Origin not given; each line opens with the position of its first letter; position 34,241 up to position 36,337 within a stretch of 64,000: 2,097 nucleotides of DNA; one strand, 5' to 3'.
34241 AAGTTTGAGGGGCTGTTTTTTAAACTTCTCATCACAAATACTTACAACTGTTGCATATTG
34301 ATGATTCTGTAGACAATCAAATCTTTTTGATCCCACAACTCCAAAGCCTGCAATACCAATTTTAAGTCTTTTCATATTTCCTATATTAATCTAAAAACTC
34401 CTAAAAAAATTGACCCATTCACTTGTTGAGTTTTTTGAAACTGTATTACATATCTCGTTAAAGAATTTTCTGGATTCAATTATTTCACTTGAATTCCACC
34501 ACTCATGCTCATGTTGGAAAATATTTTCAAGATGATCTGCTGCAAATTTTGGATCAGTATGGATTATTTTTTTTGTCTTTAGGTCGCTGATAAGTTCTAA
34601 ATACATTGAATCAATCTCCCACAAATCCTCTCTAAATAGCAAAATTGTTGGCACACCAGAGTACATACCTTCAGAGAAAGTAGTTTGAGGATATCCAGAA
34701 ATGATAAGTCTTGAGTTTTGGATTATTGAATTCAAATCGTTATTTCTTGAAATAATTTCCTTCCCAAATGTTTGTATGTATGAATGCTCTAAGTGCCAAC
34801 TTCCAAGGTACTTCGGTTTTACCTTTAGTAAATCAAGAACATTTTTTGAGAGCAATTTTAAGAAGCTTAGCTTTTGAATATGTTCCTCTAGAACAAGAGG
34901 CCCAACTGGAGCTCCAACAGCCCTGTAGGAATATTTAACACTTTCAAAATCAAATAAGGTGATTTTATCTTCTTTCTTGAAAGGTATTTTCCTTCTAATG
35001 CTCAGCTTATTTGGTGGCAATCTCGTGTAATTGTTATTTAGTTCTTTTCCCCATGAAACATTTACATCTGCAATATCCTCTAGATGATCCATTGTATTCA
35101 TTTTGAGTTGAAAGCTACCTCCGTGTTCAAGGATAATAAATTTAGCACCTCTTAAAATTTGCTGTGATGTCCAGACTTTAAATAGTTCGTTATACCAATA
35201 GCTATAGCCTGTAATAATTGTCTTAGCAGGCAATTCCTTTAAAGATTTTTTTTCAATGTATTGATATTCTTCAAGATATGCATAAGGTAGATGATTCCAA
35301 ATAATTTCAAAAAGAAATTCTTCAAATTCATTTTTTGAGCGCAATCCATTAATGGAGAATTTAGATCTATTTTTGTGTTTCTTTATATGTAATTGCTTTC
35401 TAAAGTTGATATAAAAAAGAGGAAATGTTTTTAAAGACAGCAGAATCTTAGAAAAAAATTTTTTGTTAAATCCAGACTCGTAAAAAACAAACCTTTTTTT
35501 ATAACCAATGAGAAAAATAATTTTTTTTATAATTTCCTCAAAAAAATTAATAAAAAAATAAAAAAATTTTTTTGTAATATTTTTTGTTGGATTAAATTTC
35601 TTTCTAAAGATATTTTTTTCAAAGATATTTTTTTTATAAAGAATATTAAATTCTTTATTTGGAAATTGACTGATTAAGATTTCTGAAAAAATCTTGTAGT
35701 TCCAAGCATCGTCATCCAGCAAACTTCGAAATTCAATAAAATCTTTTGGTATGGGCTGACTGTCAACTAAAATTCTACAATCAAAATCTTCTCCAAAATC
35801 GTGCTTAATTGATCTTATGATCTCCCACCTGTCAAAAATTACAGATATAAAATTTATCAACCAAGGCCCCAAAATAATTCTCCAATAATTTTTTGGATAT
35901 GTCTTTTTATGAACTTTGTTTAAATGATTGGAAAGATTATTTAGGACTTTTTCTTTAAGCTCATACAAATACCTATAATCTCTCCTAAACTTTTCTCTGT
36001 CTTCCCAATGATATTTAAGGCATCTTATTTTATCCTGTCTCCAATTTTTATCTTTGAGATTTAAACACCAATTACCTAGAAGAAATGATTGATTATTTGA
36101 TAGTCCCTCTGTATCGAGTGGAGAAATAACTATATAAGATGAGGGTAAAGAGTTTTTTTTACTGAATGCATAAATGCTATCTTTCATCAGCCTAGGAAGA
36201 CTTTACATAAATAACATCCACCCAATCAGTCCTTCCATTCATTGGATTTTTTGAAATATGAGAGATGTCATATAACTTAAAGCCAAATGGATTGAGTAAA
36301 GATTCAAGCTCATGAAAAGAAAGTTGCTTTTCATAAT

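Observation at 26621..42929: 16-kb glycan-decoration island between tadA and guaA with no recognisable glycosyltransferase, flippase, polymerase or ulosonate synthase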

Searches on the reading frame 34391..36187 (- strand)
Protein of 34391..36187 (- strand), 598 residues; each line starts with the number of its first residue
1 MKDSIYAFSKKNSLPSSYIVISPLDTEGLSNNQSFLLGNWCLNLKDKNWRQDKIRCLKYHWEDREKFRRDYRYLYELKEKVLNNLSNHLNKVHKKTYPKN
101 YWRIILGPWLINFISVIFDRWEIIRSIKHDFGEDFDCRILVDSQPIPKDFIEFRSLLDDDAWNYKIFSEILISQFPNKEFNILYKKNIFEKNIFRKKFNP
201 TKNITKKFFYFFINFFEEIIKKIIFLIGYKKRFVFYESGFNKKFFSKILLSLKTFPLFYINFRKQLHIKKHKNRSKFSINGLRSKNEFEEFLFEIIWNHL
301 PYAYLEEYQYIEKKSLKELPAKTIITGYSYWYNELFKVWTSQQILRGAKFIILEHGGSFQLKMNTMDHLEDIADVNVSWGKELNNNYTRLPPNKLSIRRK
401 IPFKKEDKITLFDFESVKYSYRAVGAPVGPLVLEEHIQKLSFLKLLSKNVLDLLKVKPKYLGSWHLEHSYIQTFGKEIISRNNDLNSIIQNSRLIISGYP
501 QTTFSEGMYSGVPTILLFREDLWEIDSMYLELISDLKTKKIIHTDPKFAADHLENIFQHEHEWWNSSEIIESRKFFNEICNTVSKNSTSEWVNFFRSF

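Call 3: search_protein_families(library=pfam, proteins=[window:34391-36187:-], max_evalue=0.01)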
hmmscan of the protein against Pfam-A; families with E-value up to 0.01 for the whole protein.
window:34391-36187:- (598 aa): 0 families

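Call 9: search_protein_families(library=ncbifam, proteins=[window:34391-36187:-], max_evalue=0.01)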
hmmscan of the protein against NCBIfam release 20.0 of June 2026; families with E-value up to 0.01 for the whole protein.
window:34391-36187:- (598 aa): 1 family
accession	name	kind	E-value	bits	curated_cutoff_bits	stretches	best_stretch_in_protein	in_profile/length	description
TIGR04331.1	o_ant_LIC12162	subfamily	3.2e-103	346.5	225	1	29-595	11-585/585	LIC12162 family transferase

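Call 15: find_homologous_proteins(query=window:34391-36187:-, max_evalue=0.00001)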
Query window:34391-36187:- (598 aa): 51 proteins with E <= 0.00001 among 8000 candidates.
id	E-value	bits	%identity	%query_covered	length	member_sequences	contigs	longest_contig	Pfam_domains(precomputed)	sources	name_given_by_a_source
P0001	0.0e+0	1290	95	100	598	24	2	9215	PF27859.1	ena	-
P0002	1.2e-217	743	58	97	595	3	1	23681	PF27859.1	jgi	-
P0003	1.7e-199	683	53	97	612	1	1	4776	PF27859.1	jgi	-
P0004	2.3e-187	643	50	98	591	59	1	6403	PF27859.1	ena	-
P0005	2.2e-179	616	48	97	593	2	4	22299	PF27859.1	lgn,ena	-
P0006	2.4e-170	586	46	98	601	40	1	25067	PF27859.1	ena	-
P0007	3.6e-153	530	44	97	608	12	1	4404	PF27859.1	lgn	-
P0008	9.2e-96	340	35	94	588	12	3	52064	PF27859.1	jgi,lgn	jgi:putative transferase (TIGR04331 family)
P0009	1.7e-94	336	34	97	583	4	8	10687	PF27859.1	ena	-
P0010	2.1e-93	332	33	97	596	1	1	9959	PF27859.1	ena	-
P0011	1.8e-86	309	32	97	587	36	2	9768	PF27859.1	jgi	-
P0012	6.5e-86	307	30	98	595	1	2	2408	PF27859.1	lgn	-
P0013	1.2e-85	307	32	96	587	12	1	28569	PF27859.1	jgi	-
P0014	1.9e-83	299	32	95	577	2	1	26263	PF27859.1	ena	-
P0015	3.4e-81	292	30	95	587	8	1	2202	PF27859.1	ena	-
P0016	5.2e-80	288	31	97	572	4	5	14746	PF27859.1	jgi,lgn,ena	-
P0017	3.3e-78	282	31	94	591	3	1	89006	PF27859.1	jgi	-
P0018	6.6e-76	274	32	97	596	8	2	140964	PF27859.1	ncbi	-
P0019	1.7e-75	273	32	96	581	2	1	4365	PF27859.1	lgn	-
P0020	1.2e-73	267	32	96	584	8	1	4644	PF27859.1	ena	-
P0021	6.6e-71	258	31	96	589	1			PF27859.1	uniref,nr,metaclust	uniref:Uncharacterized protein n=1 Tax=uncultured marine bacterium 440 TaxID=257390 RepID=Q6SHC2_9BA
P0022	2.5e-68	249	31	96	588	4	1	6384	PF27859.1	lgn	-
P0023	5.3e-65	238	30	96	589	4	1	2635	PF27859.1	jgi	-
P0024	3.0e-59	219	27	97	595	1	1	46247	PF27859.1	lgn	-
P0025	7.9e-58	215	28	96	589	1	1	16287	PF27859.1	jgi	jgi:putative transferase (TIGR04331 family)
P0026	1.4e-56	211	32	95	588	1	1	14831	PF27859.1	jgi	jgi:putative transferase (TIGR04331 family)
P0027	7.3e-56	208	29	97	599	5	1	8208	PF27859.1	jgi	-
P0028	3.5e-52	196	30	96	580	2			PF27859.1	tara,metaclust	tara:strand:- start:391 stop:2133 length:1743 start_codon:yes stop_codon:yes gene_type:complete|meta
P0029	3.8e-50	189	29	97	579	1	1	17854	PF27859.1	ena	-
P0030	1.9e-47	180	30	94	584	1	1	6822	PF27859.1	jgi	jgi:putative transferase (TIGR04331 family)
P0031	6.0e-47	179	30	94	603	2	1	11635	PF27859.1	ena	-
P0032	7.7e-47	178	27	94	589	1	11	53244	PF27859.1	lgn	-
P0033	1.3e-45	174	29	94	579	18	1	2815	PF27859.1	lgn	-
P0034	1.0e-40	158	27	97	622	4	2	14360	PF27859.1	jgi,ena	-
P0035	1.0e-40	158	28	94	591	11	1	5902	PF27859.1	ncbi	-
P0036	4.0e-40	156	27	95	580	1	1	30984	PF27859.1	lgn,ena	-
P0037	1.7e-39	154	28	94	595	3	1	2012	PF27859.1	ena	-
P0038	1.6e-38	151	26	95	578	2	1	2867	PF27859.1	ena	-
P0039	3.6e-38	150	28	92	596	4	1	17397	PF27859.1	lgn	-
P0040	1.4e-37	148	24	88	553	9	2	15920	PF27859.1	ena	-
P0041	2.5e-36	144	26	93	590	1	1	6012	PF27859.1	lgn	-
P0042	4.8e-36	143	26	94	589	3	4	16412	PF27859.1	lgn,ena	-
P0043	1.3e-35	141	22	98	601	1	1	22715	PF27859.1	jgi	jgi:putative transferase (TIGR04331 family)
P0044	1.3e-31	128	24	94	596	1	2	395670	PF27859.1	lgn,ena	-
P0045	2.0e-26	111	27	96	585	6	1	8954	PF27859.1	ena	-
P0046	2.2e-25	108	26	92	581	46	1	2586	PF27859.1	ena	-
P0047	5.0e-25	106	26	92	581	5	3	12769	PF27859.1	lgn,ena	-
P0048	3.8e-23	100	26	95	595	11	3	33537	PF27859.1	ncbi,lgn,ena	-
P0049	3.9e-20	90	29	58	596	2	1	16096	PF27859.1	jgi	jgi:putative transferase (TIGR04331 family)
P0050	1.6e-16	78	29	24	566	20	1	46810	PF27859.1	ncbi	-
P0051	5.4e-7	47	22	85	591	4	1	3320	PF27859.1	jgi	-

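Call 18: find_encoding_contigs(protein=P0002, flank=10000, max_places=3)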
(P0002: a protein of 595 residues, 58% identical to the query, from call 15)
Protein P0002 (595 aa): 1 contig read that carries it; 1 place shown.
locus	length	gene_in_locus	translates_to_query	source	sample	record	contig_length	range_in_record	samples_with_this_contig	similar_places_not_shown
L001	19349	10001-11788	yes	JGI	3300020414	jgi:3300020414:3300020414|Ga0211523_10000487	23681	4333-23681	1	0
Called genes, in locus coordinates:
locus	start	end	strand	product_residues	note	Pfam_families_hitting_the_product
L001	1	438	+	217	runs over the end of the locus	PF13489:Methyltransf_23 (weak), PF13847:Methyltransf_31 (weak), PF08241:Methyltransf_11, PF08242:Methyltransf_12, PF13649:Methyltransf_25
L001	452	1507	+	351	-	PF08241:Methyltransf_11 (faint), PF13489:Methyltransf_23, PF08242:Methyltransf_12, PF13847:Methyltransf_31 (weak)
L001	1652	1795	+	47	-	PF16861:Carbam_trans_C (weak)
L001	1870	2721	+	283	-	PF05721:PhyH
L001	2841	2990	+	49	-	-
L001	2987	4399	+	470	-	PF07992:Pyr_redox_2 (weak), PF00890:FAD_binding_2 (weak), PF05199:GMC_oxred_C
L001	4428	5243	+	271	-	-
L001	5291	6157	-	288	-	PF05050:Methyltransf_21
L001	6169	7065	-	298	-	PF00685:Sulfotransfer_1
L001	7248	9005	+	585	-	PF27859:LIC12162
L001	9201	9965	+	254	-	PF05050:Methyltransf_21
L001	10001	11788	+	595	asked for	PF27859:LIC12162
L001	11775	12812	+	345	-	PF01408:GFO_IDH_MocA, PF22725:GFO_IDH_MocA_C3, PF02894:GFO_IDH_MocA_C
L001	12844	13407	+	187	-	PF13580:SIS_2, PF01380:SIS (weak)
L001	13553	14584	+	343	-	-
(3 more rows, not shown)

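Call 21: find_encoding_contigs(protein=P0018, flank=10000, max_places=2)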
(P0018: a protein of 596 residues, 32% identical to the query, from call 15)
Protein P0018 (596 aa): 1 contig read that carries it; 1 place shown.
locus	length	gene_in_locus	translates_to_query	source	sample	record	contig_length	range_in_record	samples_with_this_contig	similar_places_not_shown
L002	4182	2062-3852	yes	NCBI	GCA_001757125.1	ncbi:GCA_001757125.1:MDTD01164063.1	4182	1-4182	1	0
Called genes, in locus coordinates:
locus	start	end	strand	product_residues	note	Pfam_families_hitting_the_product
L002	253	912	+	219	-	PF13847:Methyltransf_31 (weak), PF08241:Methyltransf_11, PF08242:Methyltransf_12, PF13649:Methyltransf_25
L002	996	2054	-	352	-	PF13469:Sulfotransfer_3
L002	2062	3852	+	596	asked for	PF27859:LIC12162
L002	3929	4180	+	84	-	?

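Call 22: find_encoding_contigs(protein=P0008, flank=10000, max_places=2)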
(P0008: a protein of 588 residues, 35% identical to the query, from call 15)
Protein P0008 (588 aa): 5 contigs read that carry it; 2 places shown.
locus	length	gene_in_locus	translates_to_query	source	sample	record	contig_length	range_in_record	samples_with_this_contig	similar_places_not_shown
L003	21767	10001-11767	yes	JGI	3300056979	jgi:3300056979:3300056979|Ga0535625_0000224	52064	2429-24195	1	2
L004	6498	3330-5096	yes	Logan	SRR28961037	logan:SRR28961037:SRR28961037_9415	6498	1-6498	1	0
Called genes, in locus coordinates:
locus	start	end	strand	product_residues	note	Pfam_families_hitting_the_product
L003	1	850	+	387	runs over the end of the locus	PF00155:Aminotran_1_2 (weak), PF01041:DegT_DnrJ_EryC1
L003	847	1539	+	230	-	PF02348:CTP_transf_3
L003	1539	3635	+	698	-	PF04101:Glyco_tran_28_C, PF00551:Formyl_trans_N (weak)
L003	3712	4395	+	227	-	PF21553:Formyl_trans_C_2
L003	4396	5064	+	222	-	PF02585:PIG-L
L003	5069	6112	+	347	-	PF03102:NeuB, PF08666:SAF (weak)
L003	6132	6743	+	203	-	PF00117:GATase, PF01174:SNO (faint)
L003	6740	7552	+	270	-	PF00977:His_biosynth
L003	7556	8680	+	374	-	-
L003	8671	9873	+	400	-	PF22674:C2185-like_N, PF16261:DUF4915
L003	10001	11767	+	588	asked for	PF27859:LIC12162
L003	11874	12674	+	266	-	PF01370:Epimerase, PF16363:GDP_Man_Dehyd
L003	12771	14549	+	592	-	PF00664:ABC_membrane, PF00005:ABC_tran, PF02463:SMC_N (weak)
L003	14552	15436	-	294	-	PF00685:Sulfotransfer_1, PF13469:Sulfotransfer_3 (faint)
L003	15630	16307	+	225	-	PF01182:Glucosamine_iso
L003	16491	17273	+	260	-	PF03328:HpcH_HpaI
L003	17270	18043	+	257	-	PF02348:CTP_transf_3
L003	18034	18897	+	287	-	PF05050:Methyltransf_21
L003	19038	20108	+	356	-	PF00155:Aminotran_1_2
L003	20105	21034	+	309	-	PF01073:3Beta_HSD, PF01370:Epimerase, PF02719:Polysacc_synt_2, PF04321:RmlD_sub_bind, PF13460:NAD_binding_10 (weak), PF16363:GDP_Man_Dehyd, PF07993:NAD_binding_4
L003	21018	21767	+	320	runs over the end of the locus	PF13489:Methyltransf_23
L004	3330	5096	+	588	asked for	PF27859:LIC12162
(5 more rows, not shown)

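Call 27: predict_structure(alignment_id=A1)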
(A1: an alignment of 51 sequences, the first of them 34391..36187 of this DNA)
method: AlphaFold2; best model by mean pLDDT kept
length: 598 residues; sequences in the alignment: 51
mean_pLDDT: 91.6   pTM: 0.92
mean pLDDT of the five models: 91.6, 91.0, 90.8, 90.6, 90.3
residues with pLDDT >= 90: 499; 70-90: 63; 50-70: 16; < 50: 20
segments of 3 or more residues with pLDDT < 50: 1-14, 197-199
pLDDT, mean of each block of 10 residues (from residue 1): 40 70 91 93 92 95 97 98 96 97 98 98 96 94 87 92 95 96 69 52 83 93 93 95 94 92 81 73 92 94 94 95 97 97 98 91 95 96 95 91 94 94 96 97 98 93 88 96 93 97 94 97 96 98 98 98 97 96 91 96
secondary structure, 60 per line:
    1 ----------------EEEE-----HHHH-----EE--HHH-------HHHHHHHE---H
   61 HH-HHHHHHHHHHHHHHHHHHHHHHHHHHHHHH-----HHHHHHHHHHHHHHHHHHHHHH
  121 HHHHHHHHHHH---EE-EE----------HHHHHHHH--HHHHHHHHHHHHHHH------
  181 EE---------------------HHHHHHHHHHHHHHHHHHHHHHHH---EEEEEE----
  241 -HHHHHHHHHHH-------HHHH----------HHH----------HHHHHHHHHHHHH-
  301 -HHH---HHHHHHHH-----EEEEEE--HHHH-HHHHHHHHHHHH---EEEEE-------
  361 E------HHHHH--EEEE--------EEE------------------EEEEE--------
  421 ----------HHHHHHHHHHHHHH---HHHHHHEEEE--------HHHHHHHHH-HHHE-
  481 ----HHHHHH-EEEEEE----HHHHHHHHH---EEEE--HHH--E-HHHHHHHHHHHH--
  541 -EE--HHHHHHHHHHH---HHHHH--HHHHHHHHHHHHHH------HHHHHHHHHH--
elements in order: E17-20 H26-29 H49-55 H64-93 H99-131 H150-157 H160-174 H204-227 E231-236 H242-252 H260-263 H287-299 H308-315 E321-326 H329-332 H334-345 E349-353 H368-372 E375-378 E387-389 E408-412 H431-444 H448-453 E454-457 H466-474 H485-490 E492-497 H502-510 E514-517 H527-538 H546-556 H560-564 H567-580 H587-596

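Call 30: fold_search(model_id=the predicted structure, library=pdb)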
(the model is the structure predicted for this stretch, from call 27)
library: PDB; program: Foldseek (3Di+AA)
matches with E <= 10: 326; with E <= 0.001: 16
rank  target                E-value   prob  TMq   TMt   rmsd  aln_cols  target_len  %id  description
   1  6eji_A                4.8e-06  1.00  0.35  0.53  11.0       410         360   14  Structure of a glycosyltransferase (released 2018-02-07)
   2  3q3h_B                7.5e-05  1.00  0.26  0.26  11.1       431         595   11  Crystal structure of the Actinobacillus pleuropneumoniae HMW1C glycosyltransferase in complex with UDP-GLC (released 2011-08-24)
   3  4wyi                  8.3e-05  1.00  0.32  0.49   7.5       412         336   12  The crystal structure of Arabidopsis thaliana galactolipid synthase, MGD1 (apo-form) (released 2016-02-17)
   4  7d1i_A                8.3e-05  1.00  0.30  0.45   9.5       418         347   12  Crystal structure of acinetobacter baumannii MurG (released 2021-07-14)
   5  1f0k_A                8.8e-05  1.00  0.28  0.42   8.4       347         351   13  THE 1.9 ANGSTROM CRYSTAL STRUCTURE OF E. COLI MURG (released 2000-07-27)
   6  4x1t                  2.7e-04  1.00  0.28  0.46   8.3       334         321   12  The crystal structure of Arabidopsis thaliana galactolipid synthase MGD1 in complex with UDP (released 2016-02-10)
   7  7vlb_A                3.0e-04  1.00  0.29  0.41  10.7       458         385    9  Crystal structure of UGT109A1 from Bacillus (released 2022-10-05)
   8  3oth_B                3.5e-04  1.00  0.29  0.41  11.6       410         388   10  Crystal Structure of CalG1, Calicheamicin Glycostyltransferase, TDP and calicheamicin alpha3I bound form (released 2010-12-15)
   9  3t7d_B                3.7e-04  1.00  0.28  0.34   7.9       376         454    8  Vall from streptomyces hygroscopicus in complex with trehalose (released 2012-08-01)
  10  3s2u                  4.2e-04  1.00  0.31  0.51   5.9       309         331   12  Crystal structure of the Pseudomonas aeruginosa MurG:UDP-GlcNAc substrate complex (released 2012-09-26)
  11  8ahe_A                4.6e-04  1.00  0.35  0.52  11.8       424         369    9  PAC-FragmentDEL: Photoactivated covalent capture of DNA encoded fragments for hit discovery (released 2022-09-14)
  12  1nlm_A                5.7e-04  1.00  0.26  0.39   8.7       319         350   11  CRYSTAL STRUCTURE OF MURG:GLCNAC COMPLEX (released 2003-02-11)
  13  7vm0_A                6.8e-04  1.00  0.31  0.44  11.2       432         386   11  Crystal structure of YojK from B.subtilis in complex with UDP (released 2022-10-12)
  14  7vlb_B                7.1e-04  1.00  0.30  0.45   7.1       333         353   10  Crystal structure of UGT109A1 from Bacillus (released 2022-10-05)
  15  3oth_A                7.1e-04  1.00  0.30  0.42  11.2       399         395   10  Crystal Structure of CalG1, Calicheamicin Glycostyltransferase, TDP and calicheamicin alpha3I bound form (released 2010-12-15)
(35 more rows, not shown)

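Call 56: find_related_loci(query=A1, collection=metagenome_contigs, flank=10000)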
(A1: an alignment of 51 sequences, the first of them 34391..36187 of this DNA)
Query A1 (598 aa) in metagenome_contigs; peptide patterns used: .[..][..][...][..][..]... (x = any residue, [..] = any of these).
600 stretches matched a pattern (row limit reached: there are more); 562 encode a relative of the query (tblastn E <= 1e-3); the best 80 are kept; 80 distinct loci.
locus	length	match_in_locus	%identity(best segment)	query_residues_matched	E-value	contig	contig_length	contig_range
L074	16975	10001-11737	58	18-597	0e+0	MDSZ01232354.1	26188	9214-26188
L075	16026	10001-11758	46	13-596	2e-174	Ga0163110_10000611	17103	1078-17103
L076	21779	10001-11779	44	9-591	7e-151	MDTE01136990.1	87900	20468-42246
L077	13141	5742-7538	40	4-596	8e-138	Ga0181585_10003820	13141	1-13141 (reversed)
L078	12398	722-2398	41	4-556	6e-130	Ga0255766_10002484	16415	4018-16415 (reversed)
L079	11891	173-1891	37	19-596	1e-119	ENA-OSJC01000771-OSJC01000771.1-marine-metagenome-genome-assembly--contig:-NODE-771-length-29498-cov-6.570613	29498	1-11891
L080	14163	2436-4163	37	19-597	4e-118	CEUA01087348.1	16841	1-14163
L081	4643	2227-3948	36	19-597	8e-119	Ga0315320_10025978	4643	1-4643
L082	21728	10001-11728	37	19-597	2e-117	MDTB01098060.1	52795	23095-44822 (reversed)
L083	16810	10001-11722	36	19-597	9e-117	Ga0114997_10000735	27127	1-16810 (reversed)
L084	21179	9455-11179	38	19-597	4e-122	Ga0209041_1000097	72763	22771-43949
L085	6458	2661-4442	36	3-595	4e-112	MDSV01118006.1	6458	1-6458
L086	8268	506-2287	36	10-597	5e-107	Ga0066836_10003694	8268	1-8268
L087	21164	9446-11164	37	19-596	8e-122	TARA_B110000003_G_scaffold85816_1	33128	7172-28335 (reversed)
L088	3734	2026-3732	35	19-594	5e-105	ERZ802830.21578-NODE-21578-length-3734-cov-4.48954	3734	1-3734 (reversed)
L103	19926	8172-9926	32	17-596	8e-91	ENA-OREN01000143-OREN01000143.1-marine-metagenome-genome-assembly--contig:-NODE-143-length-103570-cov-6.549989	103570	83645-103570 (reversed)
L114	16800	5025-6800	31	12-594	3e-85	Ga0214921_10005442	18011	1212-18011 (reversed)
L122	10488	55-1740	33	30-597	6e-70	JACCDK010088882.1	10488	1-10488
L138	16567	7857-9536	29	19-579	2e-58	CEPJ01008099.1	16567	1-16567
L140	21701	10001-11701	29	11-576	8e-58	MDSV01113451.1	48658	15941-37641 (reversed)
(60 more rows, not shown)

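Call 67: search_solved_structures(query=A1, max_evalue=10)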
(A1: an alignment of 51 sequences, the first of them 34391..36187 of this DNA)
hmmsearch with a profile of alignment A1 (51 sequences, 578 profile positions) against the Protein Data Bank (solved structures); distinct sequences matched with E-value up to 10: 0.
